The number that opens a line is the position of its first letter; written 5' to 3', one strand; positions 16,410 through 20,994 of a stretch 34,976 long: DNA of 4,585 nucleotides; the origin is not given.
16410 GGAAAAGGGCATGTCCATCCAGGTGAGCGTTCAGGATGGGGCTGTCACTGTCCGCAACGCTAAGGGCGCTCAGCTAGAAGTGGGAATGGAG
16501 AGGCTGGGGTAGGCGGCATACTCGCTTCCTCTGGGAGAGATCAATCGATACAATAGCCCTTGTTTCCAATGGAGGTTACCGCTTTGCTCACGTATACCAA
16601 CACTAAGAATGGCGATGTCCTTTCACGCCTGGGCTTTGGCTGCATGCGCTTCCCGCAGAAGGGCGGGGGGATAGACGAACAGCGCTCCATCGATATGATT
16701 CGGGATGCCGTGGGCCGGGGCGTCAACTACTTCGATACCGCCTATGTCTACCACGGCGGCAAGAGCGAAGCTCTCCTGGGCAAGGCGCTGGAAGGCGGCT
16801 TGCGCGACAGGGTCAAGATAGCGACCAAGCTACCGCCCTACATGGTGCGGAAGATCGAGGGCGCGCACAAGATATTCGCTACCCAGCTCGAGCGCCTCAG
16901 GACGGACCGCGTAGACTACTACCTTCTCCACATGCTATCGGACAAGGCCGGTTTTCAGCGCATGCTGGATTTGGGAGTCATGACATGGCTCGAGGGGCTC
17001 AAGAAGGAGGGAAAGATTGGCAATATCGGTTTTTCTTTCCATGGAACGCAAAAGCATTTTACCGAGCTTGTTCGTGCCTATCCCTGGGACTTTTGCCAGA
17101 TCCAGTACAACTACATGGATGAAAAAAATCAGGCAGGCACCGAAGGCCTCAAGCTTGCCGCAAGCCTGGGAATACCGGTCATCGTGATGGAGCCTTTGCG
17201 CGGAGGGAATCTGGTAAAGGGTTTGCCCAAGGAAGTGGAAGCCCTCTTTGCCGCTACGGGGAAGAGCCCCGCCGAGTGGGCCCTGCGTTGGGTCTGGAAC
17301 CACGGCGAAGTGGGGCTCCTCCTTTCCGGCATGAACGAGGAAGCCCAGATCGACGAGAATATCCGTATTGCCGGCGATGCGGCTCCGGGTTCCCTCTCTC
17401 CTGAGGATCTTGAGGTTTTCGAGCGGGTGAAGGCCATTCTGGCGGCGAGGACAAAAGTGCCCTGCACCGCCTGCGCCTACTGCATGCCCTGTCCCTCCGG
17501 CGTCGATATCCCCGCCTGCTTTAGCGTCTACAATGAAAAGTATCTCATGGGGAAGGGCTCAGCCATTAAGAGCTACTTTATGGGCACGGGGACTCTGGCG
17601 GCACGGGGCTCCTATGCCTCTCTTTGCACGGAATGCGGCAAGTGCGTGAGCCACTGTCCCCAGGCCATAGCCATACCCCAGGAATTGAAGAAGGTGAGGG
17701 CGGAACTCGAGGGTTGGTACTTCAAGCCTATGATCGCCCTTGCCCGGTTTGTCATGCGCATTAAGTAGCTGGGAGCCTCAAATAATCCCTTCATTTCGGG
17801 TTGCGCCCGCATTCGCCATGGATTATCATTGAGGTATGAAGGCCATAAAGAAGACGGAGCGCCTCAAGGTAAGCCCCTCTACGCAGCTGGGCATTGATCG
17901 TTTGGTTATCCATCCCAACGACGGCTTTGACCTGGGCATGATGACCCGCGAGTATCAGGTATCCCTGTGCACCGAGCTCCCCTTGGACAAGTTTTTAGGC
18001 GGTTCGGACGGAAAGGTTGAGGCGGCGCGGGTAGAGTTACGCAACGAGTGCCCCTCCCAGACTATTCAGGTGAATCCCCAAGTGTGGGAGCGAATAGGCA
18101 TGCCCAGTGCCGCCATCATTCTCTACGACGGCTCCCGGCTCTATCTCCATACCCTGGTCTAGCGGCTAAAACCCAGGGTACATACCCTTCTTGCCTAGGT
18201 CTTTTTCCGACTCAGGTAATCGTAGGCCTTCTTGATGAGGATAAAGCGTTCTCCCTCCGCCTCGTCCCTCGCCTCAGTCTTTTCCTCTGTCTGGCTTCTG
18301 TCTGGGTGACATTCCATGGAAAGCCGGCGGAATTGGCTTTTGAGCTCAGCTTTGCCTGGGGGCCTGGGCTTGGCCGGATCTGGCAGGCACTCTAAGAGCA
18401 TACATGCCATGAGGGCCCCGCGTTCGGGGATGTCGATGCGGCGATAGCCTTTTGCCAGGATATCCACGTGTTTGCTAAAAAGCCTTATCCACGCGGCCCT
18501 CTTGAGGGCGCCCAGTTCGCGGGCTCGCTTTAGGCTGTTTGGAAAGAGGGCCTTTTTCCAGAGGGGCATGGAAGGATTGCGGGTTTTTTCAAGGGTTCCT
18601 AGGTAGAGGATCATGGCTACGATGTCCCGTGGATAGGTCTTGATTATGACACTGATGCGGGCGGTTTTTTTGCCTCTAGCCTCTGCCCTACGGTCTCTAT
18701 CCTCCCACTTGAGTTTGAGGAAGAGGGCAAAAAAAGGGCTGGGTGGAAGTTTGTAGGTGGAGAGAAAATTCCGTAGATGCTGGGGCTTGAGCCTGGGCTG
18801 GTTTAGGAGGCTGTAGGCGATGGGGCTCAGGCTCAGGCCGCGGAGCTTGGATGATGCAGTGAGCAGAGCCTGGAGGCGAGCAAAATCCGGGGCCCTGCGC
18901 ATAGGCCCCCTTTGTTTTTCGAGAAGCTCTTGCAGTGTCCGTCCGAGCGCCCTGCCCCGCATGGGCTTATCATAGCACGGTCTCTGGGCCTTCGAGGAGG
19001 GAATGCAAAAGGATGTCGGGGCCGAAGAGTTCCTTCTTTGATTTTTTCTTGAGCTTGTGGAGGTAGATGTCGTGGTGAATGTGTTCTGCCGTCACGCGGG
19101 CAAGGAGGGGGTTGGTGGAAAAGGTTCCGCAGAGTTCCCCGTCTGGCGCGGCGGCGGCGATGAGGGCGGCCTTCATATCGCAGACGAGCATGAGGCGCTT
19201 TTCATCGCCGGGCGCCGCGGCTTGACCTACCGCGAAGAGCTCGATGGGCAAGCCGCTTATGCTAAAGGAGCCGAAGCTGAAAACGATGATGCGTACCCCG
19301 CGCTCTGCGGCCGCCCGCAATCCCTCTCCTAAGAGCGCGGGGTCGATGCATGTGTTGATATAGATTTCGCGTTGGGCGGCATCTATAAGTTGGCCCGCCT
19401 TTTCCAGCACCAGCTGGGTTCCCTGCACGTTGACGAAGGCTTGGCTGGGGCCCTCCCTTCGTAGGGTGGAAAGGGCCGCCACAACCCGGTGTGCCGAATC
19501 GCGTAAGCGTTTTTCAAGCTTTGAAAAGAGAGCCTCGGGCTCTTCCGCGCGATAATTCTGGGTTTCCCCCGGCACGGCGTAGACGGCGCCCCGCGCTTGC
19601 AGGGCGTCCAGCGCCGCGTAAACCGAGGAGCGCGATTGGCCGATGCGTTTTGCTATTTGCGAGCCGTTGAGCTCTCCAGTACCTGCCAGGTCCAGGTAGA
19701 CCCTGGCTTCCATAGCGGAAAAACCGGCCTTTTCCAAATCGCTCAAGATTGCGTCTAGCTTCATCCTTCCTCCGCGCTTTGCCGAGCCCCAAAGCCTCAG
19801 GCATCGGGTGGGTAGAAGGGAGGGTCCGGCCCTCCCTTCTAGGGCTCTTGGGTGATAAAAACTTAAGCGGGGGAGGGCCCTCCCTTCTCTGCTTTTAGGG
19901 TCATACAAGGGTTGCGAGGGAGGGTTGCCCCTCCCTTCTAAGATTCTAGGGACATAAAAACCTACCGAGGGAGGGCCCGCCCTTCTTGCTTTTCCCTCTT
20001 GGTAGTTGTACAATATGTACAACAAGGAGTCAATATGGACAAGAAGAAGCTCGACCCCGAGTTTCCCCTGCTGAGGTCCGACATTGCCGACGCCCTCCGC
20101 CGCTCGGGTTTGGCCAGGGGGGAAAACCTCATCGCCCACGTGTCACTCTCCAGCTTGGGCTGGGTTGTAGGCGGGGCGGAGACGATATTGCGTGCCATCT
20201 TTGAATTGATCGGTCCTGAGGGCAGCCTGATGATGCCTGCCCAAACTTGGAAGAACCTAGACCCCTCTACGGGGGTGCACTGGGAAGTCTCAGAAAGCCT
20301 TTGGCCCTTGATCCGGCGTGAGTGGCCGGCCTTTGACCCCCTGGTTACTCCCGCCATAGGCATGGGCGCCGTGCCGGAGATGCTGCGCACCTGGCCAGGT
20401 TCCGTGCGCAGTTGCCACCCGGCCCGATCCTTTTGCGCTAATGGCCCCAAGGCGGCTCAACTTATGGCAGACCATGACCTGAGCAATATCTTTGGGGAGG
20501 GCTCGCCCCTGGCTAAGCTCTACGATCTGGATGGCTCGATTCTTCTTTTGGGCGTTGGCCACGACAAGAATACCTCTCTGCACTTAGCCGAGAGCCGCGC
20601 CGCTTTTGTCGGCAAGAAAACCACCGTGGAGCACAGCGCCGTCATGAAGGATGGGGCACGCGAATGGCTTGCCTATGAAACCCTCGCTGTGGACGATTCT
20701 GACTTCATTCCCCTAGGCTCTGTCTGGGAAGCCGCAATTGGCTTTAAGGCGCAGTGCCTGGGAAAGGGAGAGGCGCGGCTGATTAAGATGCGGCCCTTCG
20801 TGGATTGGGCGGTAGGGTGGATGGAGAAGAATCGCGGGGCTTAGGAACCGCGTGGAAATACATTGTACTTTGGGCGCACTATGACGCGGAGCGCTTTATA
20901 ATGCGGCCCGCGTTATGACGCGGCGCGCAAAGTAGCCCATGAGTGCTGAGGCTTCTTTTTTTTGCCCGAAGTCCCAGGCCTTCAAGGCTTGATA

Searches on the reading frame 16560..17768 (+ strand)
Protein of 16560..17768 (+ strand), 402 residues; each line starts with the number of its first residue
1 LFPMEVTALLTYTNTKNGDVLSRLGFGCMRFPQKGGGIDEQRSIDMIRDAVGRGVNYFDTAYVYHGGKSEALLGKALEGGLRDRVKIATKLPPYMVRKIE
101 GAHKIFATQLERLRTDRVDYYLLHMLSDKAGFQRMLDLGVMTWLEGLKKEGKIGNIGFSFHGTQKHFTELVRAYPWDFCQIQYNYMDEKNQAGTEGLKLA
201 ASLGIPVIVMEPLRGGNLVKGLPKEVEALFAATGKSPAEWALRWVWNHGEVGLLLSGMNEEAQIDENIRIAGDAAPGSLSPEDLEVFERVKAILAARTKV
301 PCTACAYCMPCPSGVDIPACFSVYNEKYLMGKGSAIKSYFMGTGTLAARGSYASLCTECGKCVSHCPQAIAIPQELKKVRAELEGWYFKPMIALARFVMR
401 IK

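Call 26: search_protein_families(library=pfam, proteins=[window:16560-17768:+], max_evalue=0.001)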
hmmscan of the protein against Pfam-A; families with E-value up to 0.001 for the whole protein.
window:16560-17768:+ (402 aa): 6 families
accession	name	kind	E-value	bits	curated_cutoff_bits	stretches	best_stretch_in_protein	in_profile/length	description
PF00248.27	Aldo_ket_red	-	4e-44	151.3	24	1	23-271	1-274/291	Aldo/keto reductase family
PF13187.11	Fer4_9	-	1.6e-07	31.6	27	1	302-369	2-50/52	4Fe-4S dicluster domain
PF13534.11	Fer4_17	-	7.5e-06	26.8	22.2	1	302-370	2-60/61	4Fe-4S dicluster domain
PF13237.11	Fer4_10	-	4.2e-05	23.8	25.5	1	354-372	7-28/53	4Fe-4S dicluster domain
PF13183.11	Fer4_8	-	5.7e-05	24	27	1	302-370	5-68/68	4Fe-4S dicluster domain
PF13746.11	Fer4_18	-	0.00014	22.5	27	0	353-376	58-81/114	4Fe-4S dicluster domain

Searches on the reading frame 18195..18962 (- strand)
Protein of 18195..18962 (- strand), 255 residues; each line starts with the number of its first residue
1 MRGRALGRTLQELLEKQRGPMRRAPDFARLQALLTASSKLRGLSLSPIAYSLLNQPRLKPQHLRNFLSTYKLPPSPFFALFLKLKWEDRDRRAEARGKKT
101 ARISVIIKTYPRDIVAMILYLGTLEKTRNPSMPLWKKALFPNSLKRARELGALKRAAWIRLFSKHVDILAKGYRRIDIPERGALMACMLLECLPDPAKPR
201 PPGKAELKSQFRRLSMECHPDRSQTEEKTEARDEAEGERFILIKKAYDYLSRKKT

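Call 38: search_protein_families(library=pfam, proteins=[window:18195-18962:-], max_evalue=0.001)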
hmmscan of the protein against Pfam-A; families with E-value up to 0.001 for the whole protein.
window:18195-18962:- (255 aa): 1 family
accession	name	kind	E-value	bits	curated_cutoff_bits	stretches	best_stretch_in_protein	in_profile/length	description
PF00226.36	DnaJ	-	3.9e-08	33.7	27.8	1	204-254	14-57/63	DnaJ domain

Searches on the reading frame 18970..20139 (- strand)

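Call 26: search_protein_families(library=pfam, proteins=[window:18970-20139:-], max_evalue=0.001)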
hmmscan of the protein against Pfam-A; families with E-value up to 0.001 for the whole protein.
window:18970-20139:- (389 aa): 5 families
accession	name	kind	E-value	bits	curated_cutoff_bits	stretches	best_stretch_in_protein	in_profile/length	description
PF01978.25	TrmB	-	1.4e-14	54.1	25.6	1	135-202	1-68/68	Sugar-specific transcriptional regulator TrmB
PF09339.16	HTH_IclR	-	0.00014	22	22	1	154-188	16-50/52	IclR helix-turn-helix domain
PF11495.14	Regulator_TrmB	-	0.00028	20.6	22.2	1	236-330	3-97/233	Archaeal transcriptional regulator TrmB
PF12802.13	MarR_2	-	0.00029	21.4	27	0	151-190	14-54/61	MarR family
PF08279.18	HTH_11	-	0.00029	21.1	25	1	154-191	13-51/55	HTH domain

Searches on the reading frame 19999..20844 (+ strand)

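Call 38: search_protein_families(library=pfam, proteins=[window:19999-20844:+], max_evalue=0.001)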
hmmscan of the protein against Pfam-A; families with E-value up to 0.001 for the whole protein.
window:19999-20844:+ (281 aa): 1 family
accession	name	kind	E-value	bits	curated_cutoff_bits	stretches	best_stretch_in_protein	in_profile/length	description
PF02522.19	Antibiotic_NAT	-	2.4e-77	260.1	25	1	46-276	2-232/232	Aminoglycoside 3-N-acetyltransferase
